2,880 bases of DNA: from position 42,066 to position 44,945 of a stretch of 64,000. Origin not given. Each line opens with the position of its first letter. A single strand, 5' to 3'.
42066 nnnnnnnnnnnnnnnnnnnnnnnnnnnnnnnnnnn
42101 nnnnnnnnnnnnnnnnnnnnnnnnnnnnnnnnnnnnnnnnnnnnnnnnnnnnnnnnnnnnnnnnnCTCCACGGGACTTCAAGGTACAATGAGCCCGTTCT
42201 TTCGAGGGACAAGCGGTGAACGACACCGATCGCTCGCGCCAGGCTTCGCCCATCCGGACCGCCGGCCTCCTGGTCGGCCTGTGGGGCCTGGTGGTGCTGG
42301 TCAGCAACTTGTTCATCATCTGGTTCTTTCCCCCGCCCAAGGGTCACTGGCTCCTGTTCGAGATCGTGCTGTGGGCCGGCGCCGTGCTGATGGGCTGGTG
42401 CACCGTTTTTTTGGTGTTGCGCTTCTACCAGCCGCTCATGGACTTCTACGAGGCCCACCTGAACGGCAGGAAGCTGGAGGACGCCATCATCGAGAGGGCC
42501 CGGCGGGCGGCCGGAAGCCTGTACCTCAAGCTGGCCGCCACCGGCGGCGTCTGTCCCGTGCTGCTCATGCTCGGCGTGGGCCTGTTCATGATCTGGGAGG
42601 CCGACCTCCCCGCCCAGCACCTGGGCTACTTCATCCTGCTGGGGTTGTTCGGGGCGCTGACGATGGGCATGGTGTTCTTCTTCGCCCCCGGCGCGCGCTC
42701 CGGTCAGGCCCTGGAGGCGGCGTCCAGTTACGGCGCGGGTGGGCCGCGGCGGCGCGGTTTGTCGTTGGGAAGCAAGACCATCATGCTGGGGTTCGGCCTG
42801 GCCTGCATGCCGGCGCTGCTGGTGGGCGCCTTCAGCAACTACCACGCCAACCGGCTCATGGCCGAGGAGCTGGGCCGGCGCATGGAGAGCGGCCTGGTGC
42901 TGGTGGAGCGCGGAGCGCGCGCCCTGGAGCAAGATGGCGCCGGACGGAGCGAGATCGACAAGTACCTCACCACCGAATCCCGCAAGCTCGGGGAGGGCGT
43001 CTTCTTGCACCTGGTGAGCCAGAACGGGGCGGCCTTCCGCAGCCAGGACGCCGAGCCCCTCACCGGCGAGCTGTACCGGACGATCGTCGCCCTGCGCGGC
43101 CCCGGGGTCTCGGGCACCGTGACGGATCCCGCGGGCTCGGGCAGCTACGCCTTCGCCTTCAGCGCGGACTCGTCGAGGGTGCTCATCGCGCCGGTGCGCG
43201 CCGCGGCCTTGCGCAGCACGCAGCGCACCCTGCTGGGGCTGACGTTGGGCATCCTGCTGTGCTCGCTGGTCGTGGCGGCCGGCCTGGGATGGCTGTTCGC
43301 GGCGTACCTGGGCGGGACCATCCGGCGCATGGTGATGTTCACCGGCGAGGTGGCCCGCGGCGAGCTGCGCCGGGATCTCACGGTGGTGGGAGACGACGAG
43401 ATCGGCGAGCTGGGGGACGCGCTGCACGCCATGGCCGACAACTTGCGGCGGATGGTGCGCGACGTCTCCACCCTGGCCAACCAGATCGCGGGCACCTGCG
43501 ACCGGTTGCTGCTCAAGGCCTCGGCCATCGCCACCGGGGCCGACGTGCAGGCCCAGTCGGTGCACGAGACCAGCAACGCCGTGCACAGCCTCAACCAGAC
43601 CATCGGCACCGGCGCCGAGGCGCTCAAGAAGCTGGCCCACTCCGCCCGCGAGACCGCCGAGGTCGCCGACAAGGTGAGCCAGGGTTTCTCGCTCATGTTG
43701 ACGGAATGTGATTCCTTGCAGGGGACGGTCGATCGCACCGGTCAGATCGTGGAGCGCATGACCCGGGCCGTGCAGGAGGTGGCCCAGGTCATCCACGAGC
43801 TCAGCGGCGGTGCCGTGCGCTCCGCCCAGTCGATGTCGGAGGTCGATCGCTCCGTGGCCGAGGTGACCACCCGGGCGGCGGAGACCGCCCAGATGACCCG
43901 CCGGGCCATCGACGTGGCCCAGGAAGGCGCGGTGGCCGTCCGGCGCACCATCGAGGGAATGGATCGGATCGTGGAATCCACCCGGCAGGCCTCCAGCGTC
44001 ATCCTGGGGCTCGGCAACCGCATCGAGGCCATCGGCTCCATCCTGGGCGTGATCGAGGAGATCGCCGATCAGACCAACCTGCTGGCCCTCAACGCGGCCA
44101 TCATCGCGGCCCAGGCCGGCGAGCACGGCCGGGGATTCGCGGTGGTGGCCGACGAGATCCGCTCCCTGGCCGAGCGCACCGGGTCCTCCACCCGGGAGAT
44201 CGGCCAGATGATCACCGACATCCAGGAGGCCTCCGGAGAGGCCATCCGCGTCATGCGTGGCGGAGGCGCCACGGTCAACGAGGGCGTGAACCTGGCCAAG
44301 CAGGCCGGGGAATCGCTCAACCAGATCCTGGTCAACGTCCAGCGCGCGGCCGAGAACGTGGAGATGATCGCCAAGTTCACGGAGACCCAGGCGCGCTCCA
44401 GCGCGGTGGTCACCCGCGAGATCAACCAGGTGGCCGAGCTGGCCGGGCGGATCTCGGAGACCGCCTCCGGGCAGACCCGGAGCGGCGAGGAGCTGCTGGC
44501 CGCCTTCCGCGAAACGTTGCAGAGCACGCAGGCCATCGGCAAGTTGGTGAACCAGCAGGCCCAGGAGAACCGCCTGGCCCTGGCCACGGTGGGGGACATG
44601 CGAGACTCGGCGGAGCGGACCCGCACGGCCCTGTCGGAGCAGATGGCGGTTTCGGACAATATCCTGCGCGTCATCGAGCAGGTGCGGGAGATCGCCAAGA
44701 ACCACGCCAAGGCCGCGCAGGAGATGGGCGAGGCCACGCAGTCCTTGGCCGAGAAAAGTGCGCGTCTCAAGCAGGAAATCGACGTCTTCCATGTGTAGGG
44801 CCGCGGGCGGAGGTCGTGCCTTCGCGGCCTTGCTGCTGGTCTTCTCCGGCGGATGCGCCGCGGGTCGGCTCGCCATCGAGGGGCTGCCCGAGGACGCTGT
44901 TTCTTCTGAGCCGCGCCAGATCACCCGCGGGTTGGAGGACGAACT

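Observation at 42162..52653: Chemoreceptor gene overlapping the start of a 2,620-aa TolB-propeller/TPR/CHAT (caspase-fold) lipoprotein gene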

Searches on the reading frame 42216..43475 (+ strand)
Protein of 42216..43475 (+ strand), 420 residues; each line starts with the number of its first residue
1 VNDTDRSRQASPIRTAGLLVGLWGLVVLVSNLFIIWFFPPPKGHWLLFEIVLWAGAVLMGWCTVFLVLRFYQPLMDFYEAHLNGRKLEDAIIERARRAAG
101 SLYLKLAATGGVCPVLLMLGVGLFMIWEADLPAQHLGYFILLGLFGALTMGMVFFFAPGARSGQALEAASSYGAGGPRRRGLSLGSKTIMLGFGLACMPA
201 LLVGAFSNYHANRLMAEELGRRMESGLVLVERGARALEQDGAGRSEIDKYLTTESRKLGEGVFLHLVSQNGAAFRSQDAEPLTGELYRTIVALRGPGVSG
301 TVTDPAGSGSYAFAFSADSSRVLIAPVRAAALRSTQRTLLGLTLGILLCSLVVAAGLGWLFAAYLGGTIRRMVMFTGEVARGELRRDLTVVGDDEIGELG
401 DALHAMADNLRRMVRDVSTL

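Call 37: find_homologous_proteins(query=window:42216-43475:+, max_evalue=0.00001)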
Query window:42216-43475:+: 8000 candidates shared short words with the query, none scored E <= 0.00001.

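Call 47: search_protein_representatives(protein=window:42216-43475:+)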
Query: 420 residues. Proteins with E-value up to 0.001 (for the whole library): 204; up to 1e-10: 17; up to 1e-30: 1. The best 150 are listed.
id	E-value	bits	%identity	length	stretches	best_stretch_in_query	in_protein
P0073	4.5e-55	203.9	38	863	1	14-417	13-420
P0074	9.2e-29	117.3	37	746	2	14-228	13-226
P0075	5.4e-26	108.2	34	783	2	53-227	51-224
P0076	1.4e-19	87.1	33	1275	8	363-418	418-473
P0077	1.7e-16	76.9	29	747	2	13-216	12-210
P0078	1.0e-14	71.0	31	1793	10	362-418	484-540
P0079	1.8e-14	70.2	34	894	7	362-418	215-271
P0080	9.4e-14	67.8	29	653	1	89-419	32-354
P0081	1.3e-13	67.4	31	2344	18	362-418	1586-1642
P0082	1.4e-12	64.0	31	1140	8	362-418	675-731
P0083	1.7e-12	63.7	30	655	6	365-418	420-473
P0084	6.7e-12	61.7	32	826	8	360-417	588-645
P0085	8.9e-12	61.3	31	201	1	16-165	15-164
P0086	3.7e-11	59.3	32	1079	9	361-417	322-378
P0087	4.0e-11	59.2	28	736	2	14-207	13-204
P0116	2.3e-06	43.5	23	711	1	56-416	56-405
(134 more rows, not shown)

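Call 48: find_encoding_contigs(protein=P0077, flank=9000, max_places=2)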
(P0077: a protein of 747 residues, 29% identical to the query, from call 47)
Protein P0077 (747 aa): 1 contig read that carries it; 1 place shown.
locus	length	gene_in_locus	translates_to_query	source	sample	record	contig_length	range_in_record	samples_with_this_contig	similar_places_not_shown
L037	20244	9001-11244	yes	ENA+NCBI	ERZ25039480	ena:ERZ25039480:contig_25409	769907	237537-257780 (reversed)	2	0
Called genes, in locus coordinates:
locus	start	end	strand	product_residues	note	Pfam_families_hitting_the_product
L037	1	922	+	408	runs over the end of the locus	PF00091:Tubulin, PF12327:FtsZ_C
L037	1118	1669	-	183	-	PF02472:ExbD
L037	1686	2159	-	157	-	PF02472:ExbD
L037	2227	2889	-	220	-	PF01618:MotA_ExbB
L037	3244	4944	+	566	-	PF19864:Radical_SAM_N2, PF04055:Radical_SAM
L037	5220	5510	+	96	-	PF00216:Bac_DNA_binding, PF18291:HU-HIG (weak)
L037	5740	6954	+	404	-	PF02441:Flavoprotein, PF04127:DFP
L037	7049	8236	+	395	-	PF00368:HMG-CoA_red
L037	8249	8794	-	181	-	-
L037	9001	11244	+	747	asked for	PF00672:HAMP (weak), PF06103:DUF948 (faint), PF00015:MCPsignal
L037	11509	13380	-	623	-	PF01553:Acyltransferase, PF19277:GPAT_C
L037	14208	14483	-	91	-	PF00216:Bac_DNA_binding, PF18289:HU-CCDC81_euk_2 (faint)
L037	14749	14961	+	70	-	-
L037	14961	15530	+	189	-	PF01327:Pep_deformylase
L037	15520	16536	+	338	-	PF00152:tRNA-synt_2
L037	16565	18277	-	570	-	PF00012:HSP70, PF06723:MreB_Mbl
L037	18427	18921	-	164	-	PF16697:Yop-YscD_cpl (weak), PF00498:FHA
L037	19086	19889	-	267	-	PF00149:Metallophos (weak), PF13277:YmdB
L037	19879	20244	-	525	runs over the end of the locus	PF12072:RNase_Y_N, PF00013:KH_1 (weak), PF08668:HDOD (faint), PF01966:HD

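Call 49: find_encoding_contigs(protein=P0116, flank=9000, max_places=2)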
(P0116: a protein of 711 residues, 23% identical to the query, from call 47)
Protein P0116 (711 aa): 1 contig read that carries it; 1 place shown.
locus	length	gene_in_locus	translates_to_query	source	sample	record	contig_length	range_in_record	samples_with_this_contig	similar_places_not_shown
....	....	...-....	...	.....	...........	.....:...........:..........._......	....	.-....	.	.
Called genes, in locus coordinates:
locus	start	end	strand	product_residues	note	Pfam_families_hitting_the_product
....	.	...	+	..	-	?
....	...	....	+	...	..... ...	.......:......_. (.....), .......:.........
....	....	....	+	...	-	-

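Call 50: find_encoding_contigs(protein=P0074, flank=9000, max_places=2)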
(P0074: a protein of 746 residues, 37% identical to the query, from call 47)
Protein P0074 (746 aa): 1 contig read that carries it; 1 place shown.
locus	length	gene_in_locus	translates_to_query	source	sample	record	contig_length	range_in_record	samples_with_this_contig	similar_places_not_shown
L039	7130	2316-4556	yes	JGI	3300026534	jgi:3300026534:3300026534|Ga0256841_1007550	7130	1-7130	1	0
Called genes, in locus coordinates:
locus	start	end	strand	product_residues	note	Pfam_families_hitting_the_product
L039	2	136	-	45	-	?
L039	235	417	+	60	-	-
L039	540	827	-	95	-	-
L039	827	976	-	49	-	-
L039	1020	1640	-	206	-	-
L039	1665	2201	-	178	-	PF00027:cNMP_binding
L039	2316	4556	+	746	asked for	PF00015:MCPsignal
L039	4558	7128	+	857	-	?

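Call 51: find_encoding_contigs(protein=P0087, flank=9000, max_places=2)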
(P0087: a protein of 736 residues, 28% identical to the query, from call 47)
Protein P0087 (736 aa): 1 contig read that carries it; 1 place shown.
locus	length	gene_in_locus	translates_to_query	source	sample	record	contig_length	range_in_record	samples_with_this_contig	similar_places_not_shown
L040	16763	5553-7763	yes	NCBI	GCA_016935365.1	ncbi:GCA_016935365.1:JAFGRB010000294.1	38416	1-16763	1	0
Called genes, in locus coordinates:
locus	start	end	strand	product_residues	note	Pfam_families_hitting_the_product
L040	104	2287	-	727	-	PF07940:Hepar_II_III_C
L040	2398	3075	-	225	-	PF03364:Polyketide_cyc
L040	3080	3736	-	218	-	PF10604:Polyketide_cyc2, PF03364:Polyketide_cyc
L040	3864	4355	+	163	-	PF00027:cNMP_binding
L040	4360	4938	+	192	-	-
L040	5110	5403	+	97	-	-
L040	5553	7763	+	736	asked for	PF00672:HAMP (weak), PF00015:MCPsignal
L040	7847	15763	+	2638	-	PF07676:PD40 (faint), PF26549:Tricorn_N, PF26550:Tricorn_2nd, PF26549:Tricorn_N, PF13424:TPR_12, PF17874:TPR_MalT (weak), PF13424:TPR_12 (weak), PF12770:CHAT, +5 more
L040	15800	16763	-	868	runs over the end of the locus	PF27464:PlsB_N, PF01553:Acyltransferase, PF19277:GPAT_C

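Call 52: find_encoding_contigs(protein=P0075, flank=9000, max_places=2)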
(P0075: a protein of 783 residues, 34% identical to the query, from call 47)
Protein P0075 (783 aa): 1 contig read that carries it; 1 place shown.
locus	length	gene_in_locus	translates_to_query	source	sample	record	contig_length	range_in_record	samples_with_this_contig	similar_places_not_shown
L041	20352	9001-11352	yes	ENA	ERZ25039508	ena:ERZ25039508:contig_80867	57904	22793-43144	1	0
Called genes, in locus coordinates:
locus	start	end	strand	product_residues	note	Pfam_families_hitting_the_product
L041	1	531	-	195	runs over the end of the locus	PF12728:HTH_17, PF00376:MerR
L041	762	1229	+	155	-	PF13690:CheX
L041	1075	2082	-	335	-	PF00669:Flagellin_N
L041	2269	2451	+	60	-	-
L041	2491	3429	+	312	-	PF00005:ABC_tran, PF13304:AAA_21 (faint)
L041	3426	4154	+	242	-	PF01061:ABC2_membrane, PF12679:ABC2_membrane_2, PF12730:ABC2_membrane_4, PF12698:ABC2_membrane_3, PF13346:ABC2_membrane_5 (weak)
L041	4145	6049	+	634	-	PF09822:ABC_transp_aux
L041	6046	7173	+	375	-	PF14238:DUF4340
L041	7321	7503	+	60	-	-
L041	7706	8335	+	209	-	-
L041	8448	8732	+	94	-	-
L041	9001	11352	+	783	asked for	PF00015:MCPsignal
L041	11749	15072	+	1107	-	PF07676:PD40 (faint), PF26549:Tricorn_N, PF13424:TPR_12 (faint), PF13432:TPR_16 (faint), PF00515:TPR_1 (faint), PF07719:TPR_2 (faint), PF13181:TPR_8 (faint), PF13414:TPR_11 (faint), +1 more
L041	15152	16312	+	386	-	-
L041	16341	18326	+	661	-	PF00515:TPR_1 (faint), PF07719:TPR_2 (faint), PF13432:TPR_16 (faint), PF13176:TPR_7 (faint), PF13374:TPR_10 (faint), PF13424:TPR_12, PF17874:TPR_MalT, PF13424:TPR_12, +3 more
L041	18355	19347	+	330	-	PF12770:CHAT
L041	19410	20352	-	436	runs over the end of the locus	-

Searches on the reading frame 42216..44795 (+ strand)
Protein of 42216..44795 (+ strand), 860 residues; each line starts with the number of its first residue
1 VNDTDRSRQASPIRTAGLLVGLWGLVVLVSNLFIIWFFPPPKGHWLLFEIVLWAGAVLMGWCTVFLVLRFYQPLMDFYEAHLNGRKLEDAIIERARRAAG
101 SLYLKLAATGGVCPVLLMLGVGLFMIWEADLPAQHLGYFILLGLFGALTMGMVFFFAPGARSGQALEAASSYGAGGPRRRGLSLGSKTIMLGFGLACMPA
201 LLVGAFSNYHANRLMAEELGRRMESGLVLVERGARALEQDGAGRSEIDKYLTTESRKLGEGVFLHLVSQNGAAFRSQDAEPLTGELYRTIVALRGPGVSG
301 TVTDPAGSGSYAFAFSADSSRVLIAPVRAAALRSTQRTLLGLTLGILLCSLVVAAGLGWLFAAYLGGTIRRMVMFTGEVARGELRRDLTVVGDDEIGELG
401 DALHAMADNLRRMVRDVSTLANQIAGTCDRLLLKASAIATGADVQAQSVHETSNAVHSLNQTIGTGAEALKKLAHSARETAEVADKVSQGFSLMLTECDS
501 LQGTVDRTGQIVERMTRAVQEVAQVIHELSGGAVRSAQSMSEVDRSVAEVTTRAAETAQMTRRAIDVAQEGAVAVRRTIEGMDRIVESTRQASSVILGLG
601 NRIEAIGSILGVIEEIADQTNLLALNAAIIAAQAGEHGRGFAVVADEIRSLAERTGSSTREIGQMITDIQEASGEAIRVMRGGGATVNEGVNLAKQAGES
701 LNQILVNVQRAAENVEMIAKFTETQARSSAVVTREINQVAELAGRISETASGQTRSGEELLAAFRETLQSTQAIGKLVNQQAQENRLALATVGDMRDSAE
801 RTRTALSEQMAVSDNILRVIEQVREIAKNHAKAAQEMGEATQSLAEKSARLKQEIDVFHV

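Call 6: search_protein_families(library=pfam, proteins=[window:42216-44795:+], max_evalue=0.01)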
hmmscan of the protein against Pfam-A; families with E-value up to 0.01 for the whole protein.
window:42216-44795:+ (860 aa): 3 families
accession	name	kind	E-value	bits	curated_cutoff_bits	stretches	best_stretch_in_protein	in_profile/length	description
PF00015.26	MCPsignal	-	4.6e-42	144.2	34.6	1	559-742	2-171/172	Methyl-accepting chemotaxis protein (MCP) signalling domain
PF00672.30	HAMP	-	1.7e-07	31.9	25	1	376-412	17-53/53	HAMP domain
PF20667.3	Sec10_N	-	0.00055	20.5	27.4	1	488-564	5-82/118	Exocyst complex component Sec10, N-terminal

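Call 7: search_protein_families(library=ncbifam, proteins=[window:42216-44795:+], max_evalue=0.01)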
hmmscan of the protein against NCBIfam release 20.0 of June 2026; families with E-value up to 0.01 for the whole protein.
window:42216-44795:+ (860 aa): 13 families
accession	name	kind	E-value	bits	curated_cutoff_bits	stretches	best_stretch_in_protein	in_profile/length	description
NF058645.1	MCPCtpMPsAe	equivalog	7e-46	157.1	900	2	505-760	273-542/558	methyl-accepting chemotaxis protein CtpM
NF041847.1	transduc_aer2_vibrio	equivalog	6.9e-26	90.7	1200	2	501-721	500-713/804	aerotaxis transducer Aer2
NF011615.0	PRK15041.1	equivalog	1.4e-25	90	947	2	518-807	280-545/554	methyl-accepting chemotaxis protein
NF007309.0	PRK09793.1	equivalog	6.5e-24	84.8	903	2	492-739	250-476/533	methyl-accepting chemotaxis protein IV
NF011622.0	PRK15048.1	equivalog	2e-23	83.3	900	2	500-732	260-471/553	methyl-accepting chemotaxis protein II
NF047851.1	MCPCitTducer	equivalog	1.4e-22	80.5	900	2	535-739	296-479/553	methyl-accepting chemotaxis citrate transducer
NF050802.1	AspChtxCcaA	equivalog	7.9e-22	77.4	1300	1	554-670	520-636/700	aspartate chemotaxis receptor CcaA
TIGR02168.1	SMC_prok_B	equivalog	6.5e-06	24.2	567.35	1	408-619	784-1000/1181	chromosome segregation protein SMC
NF033092.0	HK_WalK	equivalog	9.3e-06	24.5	725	1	348-413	184-249/594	cell wall metabolism sensor histidine kinase WalK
NF047515.1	SpiroCoCo_C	equivalog_domain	2.7e-05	23.5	125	1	407-560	61-209/313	SpiroCoCo family coiled-coil protein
NF012163.2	BaeS_SmeS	equivalog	5.2e-05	22.4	500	1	346-412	169-235/457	sensor histidine kinase efflux regulator BaeS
NF007007.0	PRK09470.1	equivalog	0.00025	20.1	486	1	343-424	170-252/463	envelope stress sensor histidine kinase CpxA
TIGR02169.1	SMC_prok_A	equivalog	0.0024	15.6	729.4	1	410-563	314-467/1165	chromosome segregation protein SMC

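Call 55: search_protein_families(library=padloc, proteins=[window:42216-44795:+], max_evalue=0.01)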
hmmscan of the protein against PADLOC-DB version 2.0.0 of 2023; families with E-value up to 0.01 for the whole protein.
window:42216-44795:+ (860 aa): 7 families
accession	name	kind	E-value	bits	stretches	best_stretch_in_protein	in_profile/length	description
PDLC00637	ZorA2|ZorA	-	0.00027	17.9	1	455-583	211-340/420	MotA/ExbB/TolQ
PDLC00606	ZorA1|ZorA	-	0.00027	17.5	1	435-676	390-616/636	MotA/ExbB/TolQ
PDLC00553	JetC2|JetC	-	0.00043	16.3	1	352-580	710-923/1361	DUF3584 domain; MukB-like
PDLC00006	DruC1|DruC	-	0.0028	14.2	1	401-571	164-333/626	Unknown function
PDLC02730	PbeC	-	0.0039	14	0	428-560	336-468/651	PbeC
PDLC00581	JetC3|JetC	-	0.0048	12.7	0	702-853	743-894/1473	DUF3584 domain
PDLC00580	JetC3|JetC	-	0.0086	12.3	0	440-590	284-436/1068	DUF3584 domain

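Call 59: find_homologous_proteins(query=window:42219-44795:+, max_evalue=1e-60)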
Query window:42219-44795:+ (859 aa): 3 proteins with E <= 1e-60 among 8000 candidates.
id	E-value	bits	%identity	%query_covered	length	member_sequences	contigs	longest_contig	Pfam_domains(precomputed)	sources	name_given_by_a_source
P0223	0.0e+0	1828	100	100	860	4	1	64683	PF00015.27,PF00672.31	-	-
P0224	0.0e+0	1449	80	100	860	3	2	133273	PF00015.27,PF00672.31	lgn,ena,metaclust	metaclust:\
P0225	5.7e-238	810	60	82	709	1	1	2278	PF00015.27,PF00672.31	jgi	jgi:methyl-accepting chemotaxis protein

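Call 72: predict_structure(alignment_id=A3)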
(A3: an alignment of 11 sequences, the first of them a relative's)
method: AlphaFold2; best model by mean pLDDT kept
length: 860 residues; sequences in the alignment: 11
mean_pLDDT: 72.7   pTM: 0.43
mean pLDDT of the five models: 72.7, 68.7, 65.9, 62.5, 61.4
residues with pLDDT >= 90: 6; 70-90: 550; 50-70: 249; < 50: 55
segments of 3 or more residues with pLDDT < 50: 1-9, 174-178, 329-335, 458-470, 805-815, 857-860
pLDDT, mean of each block of 10 residues (from residue 1): 42 70 84 73 78 88 87 84 79 82 85 90 83 78 86 81 75 54 74 76 70 64 83 86 87 81 81 81 81 83 71 86 74 50 73 82 80 72 61 71 69 60 56 57 56 50 40 55 62 67 69 71 75 79 81 82 83 84 83 80 79 81 77 67 76 81 81 81 82 83 82 80 79 77 73 68 67 67 64 56 43 51 60 60 62 52
secondary structure, 60 per line:
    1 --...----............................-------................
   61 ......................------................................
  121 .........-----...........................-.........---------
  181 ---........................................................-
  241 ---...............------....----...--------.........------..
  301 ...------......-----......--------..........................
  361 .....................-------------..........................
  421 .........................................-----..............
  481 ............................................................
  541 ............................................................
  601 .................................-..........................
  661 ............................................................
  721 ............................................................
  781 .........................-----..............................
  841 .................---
elements in order (helices of 4 or more, strands of 3 or more residues): H10-37 H45-82 H89-129 H135-161 H163-171 H184-239 H244-258 E265-268 E273-275 H284-292 E299-303 E310-315 E321-326 H335-381 H395-461 H467-633 H635-805 H811-857
